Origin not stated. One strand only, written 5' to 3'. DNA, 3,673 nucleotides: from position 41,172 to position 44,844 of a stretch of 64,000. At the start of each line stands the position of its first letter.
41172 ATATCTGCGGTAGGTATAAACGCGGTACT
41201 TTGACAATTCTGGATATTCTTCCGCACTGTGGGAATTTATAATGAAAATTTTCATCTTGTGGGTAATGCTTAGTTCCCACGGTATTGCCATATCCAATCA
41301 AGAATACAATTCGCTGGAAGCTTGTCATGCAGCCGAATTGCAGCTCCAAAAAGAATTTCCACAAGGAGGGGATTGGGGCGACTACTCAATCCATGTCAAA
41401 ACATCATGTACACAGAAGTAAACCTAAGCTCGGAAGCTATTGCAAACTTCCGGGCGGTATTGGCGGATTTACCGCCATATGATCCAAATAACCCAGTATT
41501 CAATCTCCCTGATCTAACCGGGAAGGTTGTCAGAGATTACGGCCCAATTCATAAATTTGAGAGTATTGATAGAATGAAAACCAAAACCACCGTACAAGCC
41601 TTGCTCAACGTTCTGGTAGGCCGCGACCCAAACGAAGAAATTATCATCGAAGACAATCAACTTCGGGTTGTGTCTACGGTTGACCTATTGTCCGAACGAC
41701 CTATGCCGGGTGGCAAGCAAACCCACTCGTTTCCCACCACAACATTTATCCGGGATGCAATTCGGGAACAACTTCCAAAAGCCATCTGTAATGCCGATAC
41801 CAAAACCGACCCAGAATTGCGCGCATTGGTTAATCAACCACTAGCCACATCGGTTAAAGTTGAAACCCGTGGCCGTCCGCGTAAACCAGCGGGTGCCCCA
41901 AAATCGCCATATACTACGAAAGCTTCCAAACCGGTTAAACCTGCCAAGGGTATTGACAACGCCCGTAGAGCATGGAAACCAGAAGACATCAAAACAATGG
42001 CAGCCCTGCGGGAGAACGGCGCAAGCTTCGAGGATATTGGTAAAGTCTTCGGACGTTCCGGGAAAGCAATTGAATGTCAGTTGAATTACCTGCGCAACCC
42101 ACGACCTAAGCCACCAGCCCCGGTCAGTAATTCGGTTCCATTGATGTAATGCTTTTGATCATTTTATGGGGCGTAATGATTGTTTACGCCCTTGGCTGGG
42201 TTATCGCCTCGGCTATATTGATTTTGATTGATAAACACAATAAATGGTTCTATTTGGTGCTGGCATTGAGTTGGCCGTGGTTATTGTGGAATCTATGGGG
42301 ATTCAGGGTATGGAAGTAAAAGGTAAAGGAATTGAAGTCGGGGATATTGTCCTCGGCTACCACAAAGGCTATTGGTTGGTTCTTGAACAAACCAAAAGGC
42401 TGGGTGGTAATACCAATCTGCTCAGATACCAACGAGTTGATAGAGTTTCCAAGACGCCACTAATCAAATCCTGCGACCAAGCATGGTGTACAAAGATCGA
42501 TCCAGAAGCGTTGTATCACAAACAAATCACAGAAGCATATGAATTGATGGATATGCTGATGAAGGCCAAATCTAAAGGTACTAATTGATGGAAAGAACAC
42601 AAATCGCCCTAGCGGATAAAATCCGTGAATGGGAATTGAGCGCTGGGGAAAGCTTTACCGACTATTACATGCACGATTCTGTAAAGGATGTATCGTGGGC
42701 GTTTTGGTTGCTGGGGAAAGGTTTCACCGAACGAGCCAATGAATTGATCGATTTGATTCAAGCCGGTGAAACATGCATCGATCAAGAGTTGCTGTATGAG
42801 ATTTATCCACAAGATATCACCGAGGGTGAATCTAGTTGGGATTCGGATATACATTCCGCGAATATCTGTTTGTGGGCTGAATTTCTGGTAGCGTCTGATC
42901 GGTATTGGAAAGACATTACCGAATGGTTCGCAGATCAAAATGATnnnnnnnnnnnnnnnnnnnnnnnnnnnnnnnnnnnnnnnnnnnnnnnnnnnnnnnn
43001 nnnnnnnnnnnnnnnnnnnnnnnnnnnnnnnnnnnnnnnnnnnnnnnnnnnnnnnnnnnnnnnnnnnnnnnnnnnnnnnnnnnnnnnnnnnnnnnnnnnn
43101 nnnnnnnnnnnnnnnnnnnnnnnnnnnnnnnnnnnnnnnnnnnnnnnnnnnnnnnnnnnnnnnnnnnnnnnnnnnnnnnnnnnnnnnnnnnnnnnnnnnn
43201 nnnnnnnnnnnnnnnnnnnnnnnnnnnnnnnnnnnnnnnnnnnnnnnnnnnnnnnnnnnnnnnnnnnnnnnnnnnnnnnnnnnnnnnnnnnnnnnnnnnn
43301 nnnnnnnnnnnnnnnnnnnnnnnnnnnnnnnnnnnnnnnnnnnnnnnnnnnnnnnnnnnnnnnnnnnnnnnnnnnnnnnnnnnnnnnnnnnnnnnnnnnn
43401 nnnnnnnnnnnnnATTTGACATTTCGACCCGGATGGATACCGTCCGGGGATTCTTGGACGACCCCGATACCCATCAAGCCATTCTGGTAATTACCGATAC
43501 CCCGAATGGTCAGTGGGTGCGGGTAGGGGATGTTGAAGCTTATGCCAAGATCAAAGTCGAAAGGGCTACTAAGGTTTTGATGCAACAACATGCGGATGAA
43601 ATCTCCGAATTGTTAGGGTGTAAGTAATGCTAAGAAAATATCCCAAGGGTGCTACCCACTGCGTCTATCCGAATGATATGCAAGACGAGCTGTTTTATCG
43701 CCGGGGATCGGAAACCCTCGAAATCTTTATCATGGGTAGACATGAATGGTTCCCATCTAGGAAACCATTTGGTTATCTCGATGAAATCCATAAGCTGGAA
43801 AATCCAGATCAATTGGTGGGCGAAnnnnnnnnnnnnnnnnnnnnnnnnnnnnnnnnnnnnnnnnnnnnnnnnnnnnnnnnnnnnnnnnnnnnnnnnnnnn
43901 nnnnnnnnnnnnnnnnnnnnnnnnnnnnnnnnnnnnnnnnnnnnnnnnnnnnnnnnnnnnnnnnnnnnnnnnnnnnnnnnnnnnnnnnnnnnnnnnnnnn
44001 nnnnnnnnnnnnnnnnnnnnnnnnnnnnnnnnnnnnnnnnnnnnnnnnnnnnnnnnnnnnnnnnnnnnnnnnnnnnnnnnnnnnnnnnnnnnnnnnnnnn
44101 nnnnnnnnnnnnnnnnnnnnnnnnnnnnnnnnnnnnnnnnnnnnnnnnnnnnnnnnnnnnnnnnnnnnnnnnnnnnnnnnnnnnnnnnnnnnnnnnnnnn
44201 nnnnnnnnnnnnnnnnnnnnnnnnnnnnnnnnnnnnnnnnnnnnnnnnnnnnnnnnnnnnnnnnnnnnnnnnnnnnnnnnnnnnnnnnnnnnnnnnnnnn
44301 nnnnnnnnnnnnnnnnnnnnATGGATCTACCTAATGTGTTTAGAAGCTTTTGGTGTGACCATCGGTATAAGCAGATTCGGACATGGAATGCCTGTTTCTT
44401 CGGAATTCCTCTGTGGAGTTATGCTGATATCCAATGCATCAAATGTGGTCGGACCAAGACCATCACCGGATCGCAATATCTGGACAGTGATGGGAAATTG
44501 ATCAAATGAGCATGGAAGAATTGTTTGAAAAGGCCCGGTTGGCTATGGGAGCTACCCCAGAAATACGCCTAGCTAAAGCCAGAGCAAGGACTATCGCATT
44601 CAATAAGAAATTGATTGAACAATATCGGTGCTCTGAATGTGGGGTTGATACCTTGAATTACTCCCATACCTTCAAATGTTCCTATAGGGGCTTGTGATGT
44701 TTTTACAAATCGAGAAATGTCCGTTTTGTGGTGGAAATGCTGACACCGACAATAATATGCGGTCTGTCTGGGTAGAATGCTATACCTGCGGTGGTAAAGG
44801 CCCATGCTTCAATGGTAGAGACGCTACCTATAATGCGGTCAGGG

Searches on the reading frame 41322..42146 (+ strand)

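Call 67: search_protein_families(library=pfam, proteins=[window:41322-42146:+], max_evalue=0.01)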
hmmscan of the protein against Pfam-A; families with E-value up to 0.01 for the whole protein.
window:41322-42146:+ (275 aa): 0 families

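Call 68: search_protein_families(library=phrogs, proteins=[window:41322-42146:+], max_evalue=0.001)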
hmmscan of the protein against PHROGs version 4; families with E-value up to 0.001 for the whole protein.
window:41322-42146:+ (275 aa): 2 families
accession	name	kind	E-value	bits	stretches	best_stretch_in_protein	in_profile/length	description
phrog_323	-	transcription regulation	1.6e-06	28.9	1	211-259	142-190/319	transcriptional regulator, D5-like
phrog_11376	-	unknown function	6.3e-05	24.2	1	213-256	38-81/134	-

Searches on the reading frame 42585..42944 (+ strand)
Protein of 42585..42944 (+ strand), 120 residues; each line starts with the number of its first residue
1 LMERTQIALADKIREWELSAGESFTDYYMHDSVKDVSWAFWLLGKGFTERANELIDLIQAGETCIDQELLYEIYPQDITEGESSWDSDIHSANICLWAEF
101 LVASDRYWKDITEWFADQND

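Call 67: search_protein_families(library=pfam, proteins=[window:42585-42944:+], max_evalue=0.01)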
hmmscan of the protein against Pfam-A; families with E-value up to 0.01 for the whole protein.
window:42585-42944:+ (120 aa): 0 families

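Call 68: search_protein_families(library=phrogs, proteins=[window:42585-42944:+], max_evalue=0.001)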
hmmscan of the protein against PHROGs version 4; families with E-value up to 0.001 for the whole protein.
window:42585-42944:+ (120 aa): 1 family
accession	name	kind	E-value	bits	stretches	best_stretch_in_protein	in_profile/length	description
phrog_2661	-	unknown function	1.9e-17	65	1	8-118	6-119/121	-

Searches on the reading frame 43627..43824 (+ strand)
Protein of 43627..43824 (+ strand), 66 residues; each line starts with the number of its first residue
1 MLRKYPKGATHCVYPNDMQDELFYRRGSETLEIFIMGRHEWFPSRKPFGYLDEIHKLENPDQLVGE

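Call 67: search_protein_families(library=pfam, proteins=[window:43627-43824:+], max_evalue=0.01)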
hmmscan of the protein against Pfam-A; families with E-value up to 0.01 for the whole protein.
window:43627-43824:+ (66 aa): 0 families

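Call 68: search_protein_families(library=phrogs, proteins=[window:43627-43824:+], max_evalue=0.001)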
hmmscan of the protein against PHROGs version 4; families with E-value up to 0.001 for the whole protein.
window:43627-43824:+ (66 aa): 0 families

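Call 92: search_solved_structures(query=A5, max_evalue=1)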
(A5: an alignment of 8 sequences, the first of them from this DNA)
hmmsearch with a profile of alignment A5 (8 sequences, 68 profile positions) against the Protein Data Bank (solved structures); distinct sequences matched with E-value up to 1: 2.
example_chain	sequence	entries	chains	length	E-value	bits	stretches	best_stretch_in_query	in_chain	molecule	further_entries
9f5x_k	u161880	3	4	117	0.44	13.8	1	25-46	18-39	NADH dehydrogenase [ubiquinone] 1 beta subcomplex subunit 9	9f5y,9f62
8snb_4A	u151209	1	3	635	0.62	13.4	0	9-40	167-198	Cilia- and flagella-associated protein 52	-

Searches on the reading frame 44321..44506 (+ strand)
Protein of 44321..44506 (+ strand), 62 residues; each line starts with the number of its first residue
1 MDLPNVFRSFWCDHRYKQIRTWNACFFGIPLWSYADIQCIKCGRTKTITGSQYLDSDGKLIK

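Call 3: search_protein_families(library=pfam, proteins=[window:44321-44506:+], max_evalue=1)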
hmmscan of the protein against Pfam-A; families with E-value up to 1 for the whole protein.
seq(62 aa): 1 family
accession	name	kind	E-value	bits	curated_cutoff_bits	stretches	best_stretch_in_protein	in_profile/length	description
PF09535.15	Gmx_para_CXXCG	-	0.26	11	25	1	15-53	7-45/236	Protein of unknown function (Gmx_para_CXXCG)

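Call 4: search_protein_families(library=ncbifam, proteins=[window:44321-44506:+], max_evalue=1)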
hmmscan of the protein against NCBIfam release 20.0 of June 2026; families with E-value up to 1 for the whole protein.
seq(62 aa): 1 family
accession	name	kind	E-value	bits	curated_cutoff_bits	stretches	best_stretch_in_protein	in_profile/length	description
NF006737.0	PRK09267.1-3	equivalog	0.034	13.7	238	1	17-39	42-64/174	flavodoxin FldA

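Call 5: search_protein_families(library=phrogs, proteins=[window:44321-44506:+], max_evalue=1)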
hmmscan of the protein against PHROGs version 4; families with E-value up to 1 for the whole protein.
seq(62 aa): 5 families
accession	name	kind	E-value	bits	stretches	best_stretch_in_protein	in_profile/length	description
phrog_7696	-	unknown function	1.4e-05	25.8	1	6-55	23-64/78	-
phrog_6476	-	unknown function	0.0056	18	1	5-53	3-54/74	-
phrog_4188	-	unknown function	0.0069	17.2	1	5-47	11-47/50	-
phrog_24253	-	other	0.019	16.1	1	5-49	26-68/85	zinc-finger domain protein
phrog_1408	-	DNA, RNA and nucleotide metabolism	0.12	12.8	1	9-49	10-49/302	replication initiation protein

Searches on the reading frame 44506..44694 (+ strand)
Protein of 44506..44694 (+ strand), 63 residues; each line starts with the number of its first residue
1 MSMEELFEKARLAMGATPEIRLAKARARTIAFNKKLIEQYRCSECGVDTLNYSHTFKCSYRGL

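Call 3: search_protein_families(library=pfam, proteins=[window:44506-44694:+], max_evalue=1)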
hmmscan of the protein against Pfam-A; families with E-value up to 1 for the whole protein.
seq(63 aa): 0 families

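Call 4: search_protein_families(library=ncbifam, proteins=[window:44506-44694:+], max_evalue=1)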
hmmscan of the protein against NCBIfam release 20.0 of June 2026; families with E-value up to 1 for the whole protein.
seq(63 aa): 0 families

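Call 5: search_protein_families(library=phrogs, proteins=[window:44506-44694:+], max_evalue=1)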
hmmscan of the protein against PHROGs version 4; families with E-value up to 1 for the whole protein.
seq(63 aa): 4 families
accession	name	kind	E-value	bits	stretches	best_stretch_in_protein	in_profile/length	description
phrog_3423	-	unknown function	0.062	14.3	1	10-44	54-88/157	-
phrog_19843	-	unknown function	0.17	13.2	1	26-47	8-29/85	-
phrog_21422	-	unknown function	0.21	12.9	1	14-47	38-71/85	-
phrog_2451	-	unknown function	0.27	11.7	1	34-58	13-37/56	-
